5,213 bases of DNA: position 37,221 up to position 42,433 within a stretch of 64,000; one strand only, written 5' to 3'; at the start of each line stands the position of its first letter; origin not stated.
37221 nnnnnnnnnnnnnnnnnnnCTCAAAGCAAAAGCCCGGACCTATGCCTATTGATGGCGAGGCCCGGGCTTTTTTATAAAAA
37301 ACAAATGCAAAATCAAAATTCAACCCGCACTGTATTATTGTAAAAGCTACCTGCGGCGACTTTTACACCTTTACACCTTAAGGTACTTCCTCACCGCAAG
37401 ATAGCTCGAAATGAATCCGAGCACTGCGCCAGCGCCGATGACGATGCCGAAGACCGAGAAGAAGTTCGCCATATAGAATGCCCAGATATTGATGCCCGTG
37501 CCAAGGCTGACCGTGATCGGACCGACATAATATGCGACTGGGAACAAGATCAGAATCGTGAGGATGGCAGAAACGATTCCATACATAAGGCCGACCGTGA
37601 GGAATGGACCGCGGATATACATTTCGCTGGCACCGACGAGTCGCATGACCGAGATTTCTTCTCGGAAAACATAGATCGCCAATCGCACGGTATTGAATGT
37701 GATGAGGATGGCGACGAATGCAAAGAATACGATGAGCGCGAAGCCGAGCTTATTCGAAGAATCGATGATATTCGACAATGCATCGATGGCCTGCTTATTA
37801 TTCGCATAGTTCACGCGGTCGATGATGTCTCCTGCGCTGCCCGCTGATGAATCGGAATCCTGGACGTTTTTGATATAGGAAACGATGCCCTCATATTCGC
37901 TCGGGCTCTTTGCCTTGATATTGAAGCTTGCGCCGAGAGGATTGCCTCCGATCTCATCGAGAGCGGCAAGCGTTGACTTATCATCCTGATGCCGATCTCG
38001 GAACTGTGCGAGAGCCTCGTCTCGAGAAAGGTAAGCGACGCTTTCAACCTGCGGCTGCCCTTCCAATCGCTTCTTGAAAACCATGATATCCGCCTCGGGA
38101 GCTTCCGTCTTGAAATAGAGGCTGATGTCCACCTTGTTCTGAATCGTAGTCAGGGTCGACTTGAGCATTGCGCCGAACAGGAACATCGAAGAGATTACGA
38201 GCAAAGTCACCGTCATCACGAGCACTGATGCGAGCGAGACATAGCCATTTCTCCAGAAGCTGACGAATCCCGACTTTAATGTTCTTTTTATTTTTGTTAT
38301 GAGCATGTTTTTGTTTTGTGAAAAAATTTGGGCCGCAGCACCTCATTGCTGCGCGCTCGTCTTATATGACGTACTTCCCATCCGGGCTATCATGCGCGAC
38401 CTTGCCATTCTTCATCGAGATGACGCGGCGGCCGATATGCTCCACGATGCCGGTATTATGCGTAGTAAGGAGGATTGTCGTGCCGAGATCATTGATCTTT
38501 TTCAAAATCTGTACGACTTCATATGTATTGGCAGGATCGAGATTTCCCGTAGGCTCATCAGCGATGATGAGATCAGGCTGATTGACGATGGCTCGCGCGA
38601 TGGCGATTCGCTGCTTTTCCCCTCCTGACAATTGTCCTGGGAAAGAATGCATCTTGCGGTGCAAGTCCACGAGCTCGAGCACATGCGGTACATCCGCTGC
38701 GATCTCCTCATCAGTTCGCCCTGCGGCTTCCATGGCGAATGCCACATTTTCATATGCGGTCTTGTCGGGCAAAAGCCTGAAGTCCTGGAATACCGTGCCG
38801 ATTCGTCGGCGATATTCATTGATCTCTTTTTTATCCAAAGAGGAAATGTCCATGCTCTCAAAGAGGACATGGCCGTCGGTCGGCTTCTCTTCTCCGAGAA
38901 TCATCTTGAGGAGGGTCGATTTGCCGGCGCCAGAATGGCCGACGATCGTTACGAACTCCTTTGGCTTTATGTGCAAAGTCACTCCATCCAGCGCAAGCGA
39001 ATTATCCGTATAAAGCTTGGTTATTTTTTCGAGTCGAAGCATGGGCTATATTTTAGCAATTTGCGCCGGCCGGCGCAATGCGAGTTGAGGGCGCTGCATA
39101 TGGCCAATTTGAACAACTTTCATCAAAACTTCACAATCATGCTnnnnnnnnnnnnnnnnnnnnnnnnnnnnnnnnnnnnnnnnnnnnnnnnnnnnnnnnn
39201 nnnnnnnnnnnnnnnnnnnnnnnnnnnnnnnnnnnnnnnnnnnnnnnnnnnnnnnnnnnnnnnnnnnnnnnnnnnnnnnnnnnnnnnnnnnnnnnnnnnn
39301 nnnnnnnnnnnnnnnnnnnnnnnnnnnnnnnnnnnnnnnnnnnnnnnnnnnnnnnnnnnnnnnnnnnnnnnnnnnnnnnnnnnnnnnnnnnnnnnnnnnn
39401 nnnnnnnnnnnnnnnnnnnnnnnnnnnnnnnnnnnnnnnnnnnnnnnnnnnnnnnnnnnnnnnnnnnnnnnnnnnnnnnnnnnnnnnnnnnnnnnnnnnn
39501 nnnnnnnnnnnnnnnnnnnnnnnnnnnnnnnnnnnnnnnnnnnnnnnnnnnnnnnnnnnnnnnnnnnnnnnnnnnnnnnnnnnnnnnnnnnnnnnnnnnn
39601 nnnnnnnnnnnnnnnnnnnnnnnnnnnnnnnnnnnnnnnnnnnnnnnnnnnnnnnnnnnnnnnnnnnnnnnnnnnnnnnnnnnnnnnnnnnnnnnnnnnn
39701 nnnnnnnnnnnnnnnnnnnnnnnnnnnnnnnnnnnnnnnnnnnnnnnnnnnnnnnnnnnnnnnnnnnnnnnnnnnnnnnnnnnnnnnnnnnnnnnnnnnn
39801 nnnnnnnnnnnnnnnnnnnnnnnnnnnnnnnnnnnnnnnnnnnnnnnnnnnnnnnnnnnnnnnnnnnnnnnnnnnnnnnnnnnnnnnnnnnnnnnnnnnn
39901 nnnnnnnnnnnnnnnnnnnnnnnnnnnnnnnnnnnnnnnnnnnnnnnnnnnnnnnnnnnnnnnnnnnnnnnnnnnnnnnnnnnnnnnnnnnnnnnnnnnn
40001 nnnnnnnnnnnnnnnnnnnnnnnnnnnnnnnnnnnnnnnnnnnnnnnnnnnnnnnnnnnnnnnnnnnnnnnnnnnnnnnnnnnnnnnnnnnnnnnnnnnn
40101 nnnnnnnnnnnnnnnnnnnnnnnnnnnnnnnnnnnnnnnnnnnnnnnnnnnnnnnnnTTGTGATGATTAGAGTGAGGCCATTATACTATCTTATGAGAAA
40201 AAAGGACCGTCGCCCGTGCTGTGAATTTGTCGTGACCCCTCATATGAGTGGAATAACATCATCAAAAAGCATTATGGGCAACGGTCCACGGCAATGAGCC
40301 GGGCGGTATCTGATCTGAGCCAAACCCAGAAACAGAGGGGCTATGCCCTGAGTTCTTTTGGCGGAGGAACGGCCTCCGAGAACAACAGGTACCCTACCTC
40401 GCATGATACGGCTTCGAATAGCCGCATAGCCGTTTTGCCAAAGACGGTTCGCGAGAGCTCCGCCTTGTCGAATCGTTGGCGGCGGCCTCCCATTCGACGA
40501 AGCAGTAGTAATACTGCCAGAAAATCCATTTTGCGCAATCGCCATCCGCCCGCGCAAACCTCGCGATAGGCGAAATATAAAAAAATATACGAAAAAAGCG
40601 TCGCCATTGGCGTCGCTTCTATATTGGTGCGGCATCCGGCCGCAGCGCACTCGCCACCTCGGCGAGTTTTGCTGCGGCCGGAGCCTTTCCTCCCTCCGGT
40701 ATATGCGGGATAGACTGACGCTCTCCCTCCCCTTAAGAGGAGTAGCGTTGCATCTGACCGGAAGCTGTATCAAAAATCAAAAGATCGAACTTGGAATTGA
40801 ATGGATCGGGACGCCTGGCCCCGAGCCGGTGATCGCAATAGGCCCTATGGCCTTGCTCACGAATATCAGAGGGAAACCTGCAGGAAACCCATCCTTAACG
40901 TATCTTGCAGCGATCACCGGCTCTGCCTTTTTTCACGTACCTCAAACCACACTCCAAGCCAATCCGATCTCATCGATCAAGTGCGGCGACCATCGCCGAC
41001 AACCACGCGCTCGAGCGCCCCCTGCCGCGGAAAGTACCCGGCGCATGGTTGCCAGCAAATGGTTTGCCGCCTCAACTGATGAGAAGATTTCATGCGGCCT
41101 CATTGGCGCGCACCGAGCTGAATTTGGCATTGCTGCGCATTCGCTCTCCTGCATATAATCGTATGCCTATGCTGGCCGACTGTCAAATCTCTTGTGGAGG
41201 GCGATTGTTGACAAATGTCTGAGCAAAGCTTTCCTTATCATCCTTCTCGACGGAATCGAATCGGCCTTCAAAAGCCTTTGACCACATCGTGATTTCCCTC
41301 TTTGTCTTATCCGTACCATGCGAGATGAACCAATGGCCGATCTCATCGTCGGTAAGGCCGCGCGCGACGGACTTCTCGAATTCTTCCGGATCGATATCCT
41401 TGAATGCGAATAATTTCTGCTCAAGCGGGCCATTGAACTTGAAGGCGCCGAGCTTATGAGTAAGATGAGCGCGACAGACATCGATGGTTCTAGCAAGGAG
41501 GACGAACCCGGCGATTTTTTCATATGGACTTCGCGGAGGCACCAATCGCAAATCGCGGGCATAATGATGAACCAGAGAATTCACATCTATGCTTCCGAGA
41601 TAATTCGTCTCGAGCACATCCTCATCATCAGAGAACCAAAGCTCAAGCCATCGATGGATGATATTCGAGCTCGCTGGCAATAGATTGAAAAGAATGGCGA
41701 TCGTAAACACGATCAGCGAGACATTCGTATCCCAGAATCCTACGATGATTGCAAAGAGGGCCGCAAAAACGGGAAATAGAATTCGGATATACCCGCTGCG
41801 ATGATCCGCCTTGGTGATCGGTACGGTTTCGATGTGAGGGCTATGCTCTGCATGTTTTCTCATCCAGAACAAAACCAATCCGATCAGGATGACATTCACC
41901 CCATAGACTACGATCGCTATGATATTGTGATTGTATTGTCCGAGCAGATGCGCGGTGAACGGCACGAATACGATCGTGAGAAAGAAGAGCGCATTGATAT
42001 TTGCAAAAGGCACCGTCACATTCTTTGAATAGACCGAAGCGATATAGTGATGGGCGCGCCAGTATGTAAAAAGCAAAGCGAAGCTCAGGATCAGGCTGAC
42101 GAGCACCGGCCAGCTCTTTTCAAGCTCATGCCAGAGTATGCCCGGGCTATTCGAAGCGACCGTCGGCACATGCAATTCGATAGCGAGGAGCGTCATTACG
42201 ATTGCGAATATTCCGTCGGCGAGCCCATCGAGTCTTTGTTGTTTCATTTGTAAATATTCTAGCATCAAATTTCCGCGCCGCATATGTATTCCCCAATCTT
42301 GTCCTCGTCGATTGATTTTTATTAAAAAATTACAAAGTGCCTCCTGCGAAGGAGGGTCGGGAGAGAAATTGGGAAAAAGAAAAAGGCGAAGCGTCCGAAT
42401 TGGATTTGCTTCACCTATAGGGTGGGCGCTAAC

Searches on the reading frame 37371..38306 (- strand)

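Call 82: search_protein_families(library=pfam, proteins=[window:37371-38306:-], max_evalue=0.001)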
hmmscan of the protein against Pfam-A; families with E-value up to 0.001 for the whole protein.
window:37371-38306:- (311 aa): 2 families
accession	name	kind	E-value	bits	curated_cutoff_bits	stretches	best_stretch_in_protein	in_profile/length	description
PF18075.7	FtsX_ECD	-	1.4e-17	64.5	23.5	1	59-149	1-91/96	FtsX extracellular domain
PF02687.27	FtsX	-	5.3e-09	36.6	25.5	1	190-310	2-117/120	FtsX-like permease C-terminal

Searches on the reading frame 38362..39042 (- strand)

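Call 82: search_protein_families(library=pfam, proteins=[window:38362-39042:-], max_evalue=0.001)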
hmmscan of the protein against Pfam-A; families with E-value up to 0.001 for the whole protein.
window:38362-39042:- (226 aa): 7 families
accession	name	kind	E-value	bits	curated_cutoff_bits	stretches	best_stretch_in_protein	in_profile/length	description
PF00005.33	ABC_tran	-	5.1e-39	134.4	25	1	18-165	1-136/137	ABC transporter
PF13304.12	AAA_21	-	1.4e-08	35.6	27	1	138-201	238-304/304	AAA domain, putative AbiEii toxin, Type IV TA system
PF02463.25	SMC_N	-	9.2e-08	32.2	40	1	28-210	24-211/220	RecF/RecN/SMC N terminal domain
PF13175.12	AAA_15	-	1.2e-05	25.6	32.1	0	17-76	13-74/374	AAA ATPase domain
PF13555.12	AAA_29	-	8.7e-05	22.6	27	1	18-45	12-39/61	P-loop containing region of AAA domain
PF03193.22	RsgA_GTPase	-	0.00013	22.3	30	1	18-53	97-131/174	RsgA GTPase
PF13401.12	AAA_22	-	0.00067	20.4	27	1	27-69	4-44/130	AAA domain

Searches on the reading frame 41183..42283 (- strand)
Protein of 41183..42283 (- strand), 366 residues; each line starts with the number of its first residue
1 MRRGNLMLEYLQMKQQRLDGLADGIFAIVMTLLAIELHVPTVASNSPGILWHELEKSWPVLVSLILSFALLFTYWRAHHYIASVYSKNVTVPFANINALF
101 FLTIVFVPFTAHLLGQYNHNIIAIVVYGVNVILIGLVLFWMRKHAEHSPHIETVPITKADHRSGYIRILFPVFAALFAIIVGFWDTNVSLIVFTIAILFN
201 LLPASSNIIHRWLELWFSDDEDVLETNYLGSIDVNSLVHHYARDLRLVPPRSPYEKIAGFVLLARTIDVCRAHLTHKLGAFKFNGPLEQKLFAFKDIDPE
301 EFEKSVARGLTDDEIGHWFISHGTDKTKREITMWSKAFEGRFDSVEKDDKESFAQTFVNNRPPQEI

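Call 82: search_protein_families(library=pfam, proteins=[window:41183-42283:-], max_evalue=0.001)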
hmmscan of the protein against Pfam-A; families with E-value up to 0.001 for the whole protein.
window:41183-42283:- (366 aa): 2 families
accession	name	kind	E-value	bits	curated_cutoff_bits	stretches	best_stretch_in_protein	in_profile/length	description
PF16798.10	DUF5069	-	1e-23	84.4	27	1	249-356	3-108/133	Domain of unknown function (DUF5069)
PF06736.16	TMEM175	-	1.4e-17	64.4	25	1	17-108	1-88/88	Endosomal/lysosomal potassium channel TMEM175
